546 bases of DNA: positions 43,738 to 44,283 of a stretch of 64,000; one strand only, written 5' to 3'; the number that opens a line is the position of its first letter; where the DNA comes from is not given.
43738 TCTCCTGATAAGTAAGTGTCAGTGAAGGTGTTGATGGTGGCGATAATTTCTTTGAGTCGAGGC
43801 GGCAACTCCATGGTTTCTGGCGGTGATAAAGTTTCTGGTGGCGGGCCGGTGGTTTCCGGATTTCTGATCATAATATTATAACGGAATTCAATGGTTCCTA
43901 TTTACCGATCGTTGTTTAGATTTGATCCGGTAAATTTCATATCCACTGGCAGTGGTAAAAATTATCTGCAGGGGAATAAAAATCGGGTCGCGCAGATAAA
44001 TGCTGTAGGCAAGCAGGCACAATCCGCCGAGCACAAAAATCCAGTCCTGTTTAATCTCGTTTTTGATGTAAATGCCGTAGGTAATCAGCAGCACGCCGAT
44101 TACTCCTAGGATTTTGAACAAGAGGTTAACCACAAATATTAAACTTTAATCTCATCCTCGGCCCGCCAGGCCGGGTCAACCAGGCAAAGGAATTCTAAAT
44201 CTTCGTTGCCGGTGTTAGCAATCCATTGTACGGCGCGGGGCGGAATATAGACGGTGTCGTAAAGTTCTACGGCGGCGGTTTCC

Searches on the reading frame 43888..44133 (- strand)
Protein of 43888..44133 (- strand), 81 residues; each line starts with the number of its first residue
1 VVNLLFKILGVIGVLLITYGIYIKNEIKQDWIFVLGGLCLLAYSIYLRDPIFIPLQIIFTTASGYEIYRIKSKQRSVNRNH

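Call 3: search_protein_families(library=pfam, proteins=[window:43888-44133:-], max_evalue=0.01)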
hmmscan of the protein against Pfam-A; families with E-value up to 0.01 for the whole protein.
window:43888-44133:- (81 aa): 2 families
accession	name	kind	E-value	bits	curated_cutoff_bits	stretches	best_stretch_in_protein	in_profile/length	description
PF10688.14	Imp-YgjV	-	2.5e-07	31.1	23.5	1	5-73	90-158/159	Bacterial inner membrane protein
PF07578.16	LAB_N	-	0.0037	17.8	26.7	0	31-63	33-66/71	Lipid A Biosynthesis N-terminal domain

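Call 5: search_protein_families(library=ncbifam, proteins=[window:43888-44133:-], max_evalue=0.1)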
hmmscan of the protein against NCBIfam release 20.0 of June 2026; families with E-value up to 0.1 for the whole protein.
window:43888-44133:- (81 aa): 0 families

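Call 12: search_protein_families(library=padloc, proteins=[window:43888-44133:-], max_evalue=0.1)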
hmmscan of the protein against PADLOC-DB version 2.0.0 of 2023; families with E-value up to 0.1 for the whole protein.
window:43888-44133:- (81 aa): 1 family
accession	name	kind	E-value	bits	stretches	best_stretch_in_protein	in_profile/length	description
PDLC03001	gop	-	0.0032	15.7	1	1-38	1-38/126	-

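Call 13: search_protein_families(library=phrogs, proteins=[window:43888-44133:-], max_evalue=0.1)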
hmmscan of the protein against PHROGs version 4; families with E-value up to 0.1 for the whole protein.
window:43888-44133:- (81 aa): 0 families

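Call 19: find_homologous_proteins(query=window:43888-44133:-, max_evalue=0.001)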
Query window:43888-44133:- (81 aa): 55 proteins with E <= 0.001 among 55 candidates.
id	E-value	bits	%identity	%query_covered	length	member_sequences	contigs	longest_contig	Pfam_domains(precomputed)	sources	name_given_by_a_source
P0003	1.1e-45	170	100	100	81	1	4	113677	PF10688.15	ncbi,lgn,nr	ncbi:MAG: YgjV family protein [Candidatus Magasanikbacteria bacterium]|nr:YgjV family protein [Candi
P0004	1.8e-28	116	81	85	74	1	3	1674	-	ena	-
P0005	1.3e-27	113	82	83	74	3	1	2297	-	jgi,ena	-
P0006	5.4e-27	111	75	84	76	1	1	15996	-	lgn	-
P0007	7.1e-27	111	67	93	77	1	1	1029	-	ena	-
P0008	2.6e-26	109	83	74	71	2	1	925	PF10688.15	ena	-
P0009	5.0e-26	108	70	91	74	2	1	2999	-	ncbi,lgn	-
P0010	3.1e-25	105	69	88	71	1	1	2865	-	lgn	-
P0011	6.2e-25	104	69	91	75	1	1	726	-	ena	-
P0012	7.6e-25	104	75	85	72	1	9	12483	-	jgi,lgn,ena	-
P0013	1.2e-24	103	69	91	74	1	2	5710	-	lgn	-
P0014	1.3e-24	103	78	83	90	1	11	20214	-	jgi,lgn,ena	-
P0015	1.7e-24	103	66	91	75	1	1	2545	-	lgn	-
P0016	2.5e-24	102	71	94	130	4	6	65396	-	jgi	jgi:hypothetical protein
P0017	3.0e-24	102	68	91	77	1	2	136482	-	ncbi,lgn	-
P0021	2.4e-23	99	73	88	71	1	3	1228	PF10688.15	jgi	-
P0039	1.1e-18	85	59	85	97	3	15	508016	-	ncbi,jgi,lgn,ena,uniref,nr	ncbi:MAG: hypothetical protein UV82_C0003G0084 [Candidatus Magasanikbacteria bacterium GW2011_GWD2_4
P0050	5.7e-17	79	57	85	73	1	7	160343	-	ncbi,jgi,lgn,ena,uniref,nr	ncbi:MAG: hypothetical protein UY92_C0004G0082 [Candidatus Magasanikbacteria bacterium GW2011_GWA2_5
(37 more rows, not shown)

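Call 20: find_encoding_contigs(protein=P0017, flank=7000, max_places=2)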
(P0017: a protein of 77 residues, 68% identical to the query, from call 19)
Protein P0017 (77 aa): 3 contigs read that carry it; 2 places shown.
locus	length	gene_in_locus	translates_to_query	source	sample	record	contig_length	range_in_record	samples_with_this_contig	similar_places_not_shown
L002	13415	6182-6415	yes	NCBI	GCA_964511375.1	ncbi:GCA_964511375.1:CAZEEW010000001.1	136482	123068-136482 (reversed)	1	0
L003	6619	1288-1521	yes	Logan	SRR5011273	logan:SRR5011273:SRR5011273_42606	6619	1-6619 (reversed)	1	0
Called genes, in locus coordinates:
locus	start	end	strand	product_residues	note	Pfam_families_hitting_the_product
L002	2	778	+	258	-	?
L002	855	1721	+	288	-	PF02653:BPD_transp_2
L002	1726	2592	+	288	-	PF02653:BPD_transp_2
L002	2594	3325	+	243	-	PF02463:SMC_N (weak), PF13175:AAA_15 (weak), PF13476:AAA_23 (weak), PF13555:AAA_29 (faint), PF00005:ABC_tran, PF13304:AAA_21 (weak), PF12399:BCA_ABC_TP_C (weak)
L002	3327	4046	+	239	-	PF02463:SMC_N (weak), PF13476:AAA_23 (faint), PF00005:ABC_tran, PF13555:AAA_29 (faint), PF13304:AAA_21 (faint)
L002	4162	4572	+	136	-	PF02502:LacAB_rpiB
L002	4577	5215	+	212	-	PF00834:Ribul_P_3_epim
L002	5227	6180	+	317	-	PF00890:FAD_binding_2 (faint), PF07992:Pyr_redox_2, PF13738:Pyr_redox_3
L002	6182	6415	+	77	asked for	-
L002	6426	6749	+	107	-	-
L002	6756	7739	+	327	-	PF00294:PfkB, PF08543:Phos_pyr_kin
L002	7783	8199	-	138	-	PF00293:NUDIX, PF14815:NUDIX_4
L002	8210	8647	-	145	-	PF00293:NUDIX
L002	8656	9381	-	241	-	-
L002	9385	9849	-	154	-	PF00588:SpoU_methylase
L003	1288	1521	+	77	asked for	-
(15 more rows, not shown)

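Call 21: find_encoding_contigs(protein=P0039, flank=7000, max_places=2)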
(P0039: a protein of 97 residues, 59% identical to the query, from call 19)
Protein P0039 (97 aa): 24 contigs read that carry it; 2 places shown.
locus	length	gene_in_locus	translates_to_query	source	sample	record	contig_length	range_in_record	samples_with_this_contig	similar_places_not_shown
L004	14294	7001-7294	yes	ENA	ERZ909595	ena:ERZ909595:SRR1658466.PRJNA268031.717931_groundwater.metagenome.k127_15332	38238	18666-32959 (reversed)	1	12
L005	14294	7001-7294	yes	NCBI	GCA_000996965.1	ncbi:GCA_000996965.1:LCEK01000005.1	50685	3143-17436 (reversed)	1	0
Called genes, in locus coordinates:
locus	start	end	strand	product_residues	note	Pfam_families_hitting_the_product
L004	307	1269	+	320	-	PF13310:Virulence_RhuM, PF02661:Fic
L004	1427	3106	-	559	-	-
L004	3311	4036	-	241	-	PF04542:Sigma70_r2, PF08281:Sigma70_r4_2, PF04545:Sigma70_r4 (faint)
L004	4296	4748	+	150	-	PF02502:LacAB_rpiB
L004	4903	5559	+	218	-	PF00834:Ribul_P_3_epim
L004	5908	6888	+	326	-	PF00070:Pyr_redox (faint), PF00890:FAD_binding_2 (faint), PF07992:Pyr_redox_2, PF13738:Pyr_redox_3, PF01266:DAO (weak)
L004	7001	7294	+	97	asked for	-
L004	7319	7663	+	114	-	-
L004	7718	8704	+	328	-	PF00294:PfkB, PF08543:Phos_pyr_kin (weak)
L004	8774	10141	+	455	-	PF01071:GARS_A, PF02786:CPSase_L_D2 (weak), PF13535:ATP-grasp_4, PF18603:LAL_C2 (weak)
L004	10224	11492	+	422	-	PF01071:GARS_A (weak), PF02655:ATP-grasp_3 (faint), PF02786:CPSase_L_D2 (faint), PF07478:Dala_Dala_lig_C (weak), PF13535:ATP-grasp_4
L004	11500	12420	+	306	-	PF18030:Rimk_N (weak), PF14397:ATPgrasp_ST (faint), PF02655:ATP-grasp_3, PF08443:RimK, PF02955:GSH-S_ATP, PF07478:Dala_Dala_lig_C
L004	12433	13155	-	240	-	-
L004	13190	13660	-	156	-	PF00588:SpoU_methylase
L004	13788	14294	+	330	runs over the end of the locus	PF02899:Phage_int_SAM_1, PF13102:Phage_int_SAM_5, PF13495:Phage_int_SAM_4, PF00589:Phage_integrase, PF22823:MrpR_C_cat (weak)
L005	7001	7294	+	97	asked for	-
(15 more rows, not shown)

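Call 22: find_encoding_contigs(protein=P0050, flank=7000, max_places=2)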
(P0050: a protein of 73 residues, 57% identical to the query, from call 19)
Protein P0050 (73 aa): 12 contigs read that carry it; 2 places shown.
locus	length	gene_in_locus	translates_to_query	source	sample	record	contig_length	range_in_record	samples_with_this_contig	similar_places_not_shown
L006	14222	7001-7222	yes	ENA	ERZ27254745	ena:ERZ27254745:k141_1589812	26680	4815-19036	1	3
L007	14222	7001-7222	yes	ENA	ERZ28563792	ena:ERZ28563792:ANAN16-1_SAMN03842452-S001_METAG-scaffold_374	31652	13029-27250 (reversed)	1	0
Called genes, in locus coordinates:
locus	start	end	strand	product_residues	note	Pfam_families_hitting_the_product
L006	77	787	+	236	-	-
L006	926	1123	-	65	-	-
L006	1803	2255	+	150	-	PF02502:LacAB_rpiB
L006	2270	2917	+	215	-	PF00834:Ribul_P_3_epim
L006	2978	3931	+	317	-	PF07992:Pyr_redox_2, PF13738:Pyr_redox_3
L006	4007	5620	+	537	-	PF13231:PMT_2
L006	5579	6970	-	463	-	-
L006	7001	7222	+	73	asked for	-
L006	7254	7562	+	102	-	-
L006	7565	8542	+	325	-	PF00294:PfkB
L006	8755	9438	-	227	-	-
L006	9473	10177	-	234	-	-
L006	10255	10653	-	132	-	PF00588:SpoU_methylase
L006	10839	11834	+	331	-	PF02899:Phage_int_SAM_1, PF13102:Phage_int_SAM_5 (faint), PF13495:Phage_int_SAM_4, PF00589:Phage_integrase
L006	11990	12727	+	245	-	-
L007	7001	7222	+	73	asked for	-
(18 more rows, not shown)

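Call 66: find_related_loci(query=A8, collection=genome_contigs, flank=6000)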
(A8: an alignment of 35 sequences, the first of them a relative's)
Query A8 (81 aa) in genome_contigs; peptide patterns used: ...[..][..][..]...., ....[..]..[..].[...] (x = any residue, [..] = any of these).
116 stretches matched a pattern; 44 encode a relative of the query (tblastn E <= 1e-3); 44 distinct loci.
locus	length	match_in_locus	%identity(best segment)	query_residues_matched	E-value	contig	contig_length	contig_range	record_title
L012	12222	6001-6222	72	1-74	3e-32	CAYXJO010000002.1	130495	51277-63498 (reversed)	MAG TPA_asm: uncultured Gammaproteobacteria bacterium isolate SRP263991_co4_11 genome assembly, contig: NODE_61_length_1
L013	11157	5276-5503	71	1-76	4e-30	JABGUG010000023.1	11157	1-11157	MAG: Candidatus Parcubacteria bacterium isolate SI034_bin149 k141_407217, whole genome shotgun sequence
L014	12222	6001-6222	68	1-74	3e-29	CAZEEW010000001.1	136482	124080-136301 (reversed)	MAG TPA_asm: uncultured Gammaproteobacteria bacterium isolate SRP093185_co1_62 genome assembly, contig: NODE_21_length_1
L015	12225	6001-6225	65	1-75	4e-29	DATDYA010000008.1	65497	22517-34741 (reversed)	MAG TPA_asm: Patescibacteria group bacterium isolate SMAG_U8153 k141_1931886, whole genome shotgun sequence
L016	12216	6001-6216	64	2-73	2e-26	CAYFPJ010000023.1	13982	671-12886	MAG TPA_asm: uncultured Gammaproteobacteria bacterium isolate ERP019367_co2_52 genome assembly, contig: NODE_2837_length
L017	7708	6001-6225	65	2-76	3e-26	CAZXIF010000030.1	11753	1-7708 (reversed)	MAG TPA_asm: uncultured Gammaproteobacteria bacterium isolate binchicken_co203_499 genome assembly, contig: k141_4244638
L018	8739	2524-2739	67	10-81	6e-26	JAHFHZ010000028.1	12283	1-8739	MAG: Candidatus Magasanikiibacteriota bacterium isolate nzgw350 NODE_7211_length_12284_cov_4.026392, whole genome shotgu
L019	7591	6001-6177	73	16-74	3e-25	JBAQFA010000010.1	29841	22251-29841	MAG: Candidatus Magasanikiibacteriota bacterium isolate MFD12003_ilm_asm_bin64 k127_172394, whole genome shotgun sequenc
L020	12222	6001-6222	68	1-74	4e-25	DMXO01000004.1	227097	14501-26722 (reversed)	MAG TPA_asm: Candidatus Magasanikbacteria bacterium isolate UBA11699 contig_128, whole genome shotgun sequence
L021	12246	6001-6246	56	1-79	5e-25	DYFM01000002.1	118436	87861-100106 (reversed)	MAG TPA_asm: Candidatus Paceibacter sp. isolate BE2011_3_41_10 Afr_mines_BE2011_49_length_118436_cov_4_331641, whole gen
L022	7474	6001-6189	68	1-63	1e-24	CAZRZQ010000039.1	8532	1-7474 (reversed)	MAG TPA_asm: uncultured Gammaproteobacteria bacterium isolate SRP062349_co1_291 genome assembly, contig: NODE_2101_lengt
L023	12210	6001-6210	59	2-71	3e-24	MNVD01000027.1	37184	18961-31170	MAG: Candidatus Magasanikbacteria bacterium CG1_02_41_34 cg1_0.2_scaffold_2808_c, whole genome shotgun sequence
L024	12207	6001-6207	62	3-71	7e-24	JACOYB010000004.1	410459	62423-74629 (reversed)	MAG: Candidatus Magasanikbacteria bacterium isolate NC_groundwater_168_Ag_S-0.1um_42_11 S4_GD2017_2_S1_scaffold_6, whole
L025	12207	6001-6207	62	3-71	7e-24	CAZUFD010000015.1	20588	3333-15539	MAG TPA_asm: uncultured Gammaproteobacteria bacterium isolate SRP269290_co6_41 genome assembly, contig: NODE_1088_length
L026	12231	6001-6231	55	5-81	1e-23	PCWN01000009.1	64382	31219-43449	MAG: Candidatus Magasanikbacteria bacterium CG11_big_fil_rev_8_21_14_0_20_39_34 CG11_8_21_14_0.20_scaffold_340_c, whole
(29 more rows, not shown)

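Call 75: find_encoding_contigs(protein=P0006, flank=8000, max_places=2)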
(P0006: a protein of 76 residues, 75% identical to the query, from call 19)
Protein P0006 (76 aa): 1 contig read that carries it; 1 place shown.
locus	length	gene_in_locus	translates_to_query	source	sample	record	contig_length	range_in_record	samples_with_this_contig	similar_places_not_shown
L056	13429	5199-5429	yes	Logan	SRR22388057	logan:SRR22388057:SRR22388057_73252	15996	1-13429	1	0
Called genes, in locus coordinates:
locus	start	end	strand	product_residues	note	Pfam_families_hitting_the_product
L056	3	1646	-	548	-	?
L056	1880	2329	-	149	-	PF00571:CBS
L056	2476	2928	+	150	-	PF02502:LacAB_rpiB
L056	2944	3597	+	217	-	PF00834:Ribul_P_3_epim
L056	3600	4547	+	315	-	PF00070:Pyr_redox (faint), PF07992:Pyr_redox_2, PF13738:Pyr_redox_3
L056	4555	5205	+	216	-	PF18306:LDcluster4, PF03641:Lysine_decarbox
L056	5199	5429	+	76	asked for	-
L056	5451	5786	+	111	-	-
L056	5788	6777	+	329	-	PF00294:PfkB, PF08543:Phos_pyr_kin (weak)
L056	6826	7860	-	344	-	PF00152:tRNA-synt_2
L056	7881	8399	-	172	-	PF01965:DJ-1_PfpI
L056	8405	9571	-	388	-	-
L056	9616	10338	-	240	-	-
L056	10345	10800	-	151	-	PF00588:SpoU_methylase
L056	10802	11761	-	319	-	PF02545:Maf (weak)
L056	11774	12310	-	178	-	PF02075:RuvC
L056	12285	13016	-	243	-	PF20772:TACO1_YebC_N, PF01709:Transcrip_reg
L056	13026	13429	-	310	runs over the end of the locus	PF02729:OTCace_N, PF00185:OTCace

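Call 76: find_encoding_contigs(protein=P0005, flank=3000, max_places=3)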
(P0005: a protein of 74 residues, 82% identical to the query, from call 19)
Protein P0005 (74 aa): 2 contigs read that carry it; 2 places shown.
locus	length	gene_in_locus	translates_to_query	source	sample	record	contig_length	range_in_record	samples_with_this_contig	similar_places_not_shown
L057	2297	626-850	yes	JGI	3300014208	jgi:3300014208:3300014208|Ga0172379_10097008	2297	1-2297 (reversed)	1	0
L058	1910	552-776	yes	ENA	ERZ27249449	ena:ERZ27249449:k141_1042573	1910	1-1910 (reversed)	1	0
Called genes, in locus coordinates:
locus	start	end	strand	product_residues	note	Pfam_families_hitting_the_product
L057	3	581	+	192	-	?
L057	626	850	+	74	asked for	-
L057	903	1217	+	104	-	-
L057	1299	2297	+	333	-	?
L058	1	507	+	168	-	?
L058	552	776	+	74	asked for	-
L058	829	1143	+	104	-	-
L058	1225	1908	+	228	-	?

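Call 79: predict_structure(alignment_id=A8)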
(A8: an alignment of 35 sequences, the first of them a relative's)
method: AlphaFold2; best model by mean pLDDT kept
length: 81 residues; sequences in the alignment: 35
mean_pLDDT: 91.6   pTM: 0.74
mean pLDDT of the five models: 91.6, 90.5, 89.5, 89.5, 81.0
residues with pLDDT >= 90: 63; 70-90: 17; 50-70: 1; < 50: 0
segments of 3 or more residues with pLDDT < 50: none
pLDDT, mean of each block of 10 residues (from residue 1): 88 97 95 97 95 96 93 76 52
secondary structure, 60 per line:
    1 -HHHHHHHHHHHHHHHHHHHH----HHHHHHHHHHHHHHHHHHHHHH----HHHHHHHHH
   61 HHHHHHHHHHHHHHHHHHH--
elements in order: H2-21 H26-47 H52-79

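Call 82: fold_search(model_id=the predicted structure, library=pdb)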
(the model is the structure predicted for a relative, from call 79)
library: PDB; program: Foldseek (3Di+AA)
matches with E <= 10: 227; with E <= 0.001: 0
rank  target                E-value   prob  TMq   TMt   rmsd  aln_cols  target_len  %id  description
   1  6nbq_E                1.2e+00  0.75  0.56  0.47   4.3        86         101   16  T.elongatus NDH (data-set 1) (released 2019-02-27)
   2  6u8y_B                1.3e+00  0.47  0.48  0.49   4.3        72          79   12  Structure of the membrane-bound sulfane sulfur reductase (MBS), an archaeal respiratory membrane complex (released 2020-09-09)
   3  8e73_6M               1.3e+00  0.38  0.42  0.22   4.8        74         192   14  Vigna radiata supercomplex I+III2 (full bridge) (released 2023-01-11)
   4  6khi_E                1.4e+00  0.72  0.56  0.47   4.3        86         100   15  Supercomplex for cylic electron transport in cyanobacteria (released 2020-02-12)
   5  8qby_K                1.4e+00  0.69  0.55  0.47   4.4        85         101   19  Respiratory complex I from Paracoccus denitrificans in MSP2N2 nanodiscs (released 2024-09-11)
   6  7d3u_F                1.6e+00  0.44  0.47  0.45   4.8        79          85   13  Structure of Mrp complex from Dietzia sp. DQ12-45-1b (released 2020-12-09)
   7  4x5m_B                1.7e+00  0.44  0.49  0.44   8.3        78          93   15  Crystal structure of SemiSWEET in the inward-open conformation (released 2015-01-21)
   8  3rko_F                1.8e+00  0.85  0.63  0.34   3.1        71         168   17  Crystal structure of the membrane domain of respiratory complex I from E. coli at 3.0 angstrom resolution (released 2011-08-03)
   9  8gjg_A                1.8e+00  0.25  0.40  0.22   7.4        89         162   11  De novo design of high-affinity protein binders to bioactive helical peptides (released 2024-01-10)
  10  4x5n_A                1.9e+00  0.41  0.50  0.45   8.4        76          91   16  Crystal structure of SemiSWEET in the inward-open and outward-open conformations (released 2015-01-21)
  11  2w2u_B                2.3e+00  0.44  0.49  0.52   4.2        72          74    8  STRUCTURAL INSIGHT INTO THE INTERACTION BETWEEN ARCHAEAL ESCRT-III AND AAA-ATPASE (released 2009-07-14)
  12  8e9i_J                2.4e+00  0.60  0.55  0.23   3.3        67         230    9  Mycobacterial respiratory complex I, semi-inserted quinone (released 2022-10-12)
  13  9g83_J                2.4e+00  0.41  0.50  0.26   3.7        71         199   13  Respiratory supercomplex CI1-CIII2-CIV2-(cbb3)1 from alphaproteobacterium (released 2026-02-04)
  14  7vw0_B                2.4e+00  0.38  0.48  0.43   4.1        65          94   17  Structure of a dimeric periplasmic protein (released 2022-01-26)
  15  8e9g_J                2.5e+00  0.75  0.61  0.25   3.0        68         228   12  Mycobacterial respiratory complex I with both quinone positions modelled (released 2022-10-12)
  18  4x5m_C                2.7e+00  0.30  0.49  0.44   8.0        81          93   16  Crystal structure of SemiSWEET in the inward-open conformation (released 2015-01-21)
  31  4rng_C                3.2e+00  0.33  0.49  0.48   6.5        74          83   19  Crystal structure of a bacterial homologue of SWEET transporters (released 2014-11-19)
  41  4x5n_D                3.6e+00  0.35  0.56  0.51   8.7        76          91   12  Crystal structure of SemiSWEET in the inward-open and outward-open conformations (released 2015-01-21)
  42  4x5n_B                3.6e+00  0.35  0.55  0.49   8.1        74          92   14  Crystal structure of SemiSWEET in the inward-open and outward-open conformations (released 2015-01-21)
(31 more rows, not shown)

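Call 103: search_protein_families(library=pfam, alignment_id=A8, max_evalue=0.01)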
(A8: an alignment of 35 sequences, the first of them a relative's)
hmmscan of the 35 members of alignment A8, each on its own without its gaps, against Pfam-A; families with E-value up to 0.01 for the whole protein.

A. member 1, P0003 (81 aa): 2 families
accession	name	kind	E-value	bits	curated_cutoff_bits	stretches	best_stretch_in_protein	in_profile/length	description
PF10688.14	Imp-YgjV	-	2.5e-07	31.1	23.5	1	5-73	90-158/159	Bacterial inner membrane protein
PF07578.16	LAB_N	-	0.0037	17.8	26.7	0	31-63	33-66/71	Lipid A Biosynthesis N-terminal domain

B. families by the number of members that match (of 35 scanned): 4 families
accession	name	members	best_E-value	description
PF10688.14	Imp-YgjV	27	2.5e-07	Bacterial inner membrane protein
PF07578.16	LAB_N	17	0.00023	Lipid A Biosynthesis N-terminal domain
PF14898.11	DUF4491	1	0.0079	Domain of unknown function (DUF4491)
PF11431.13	Transport_MerF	1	0.0082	Membrane transport protein MerF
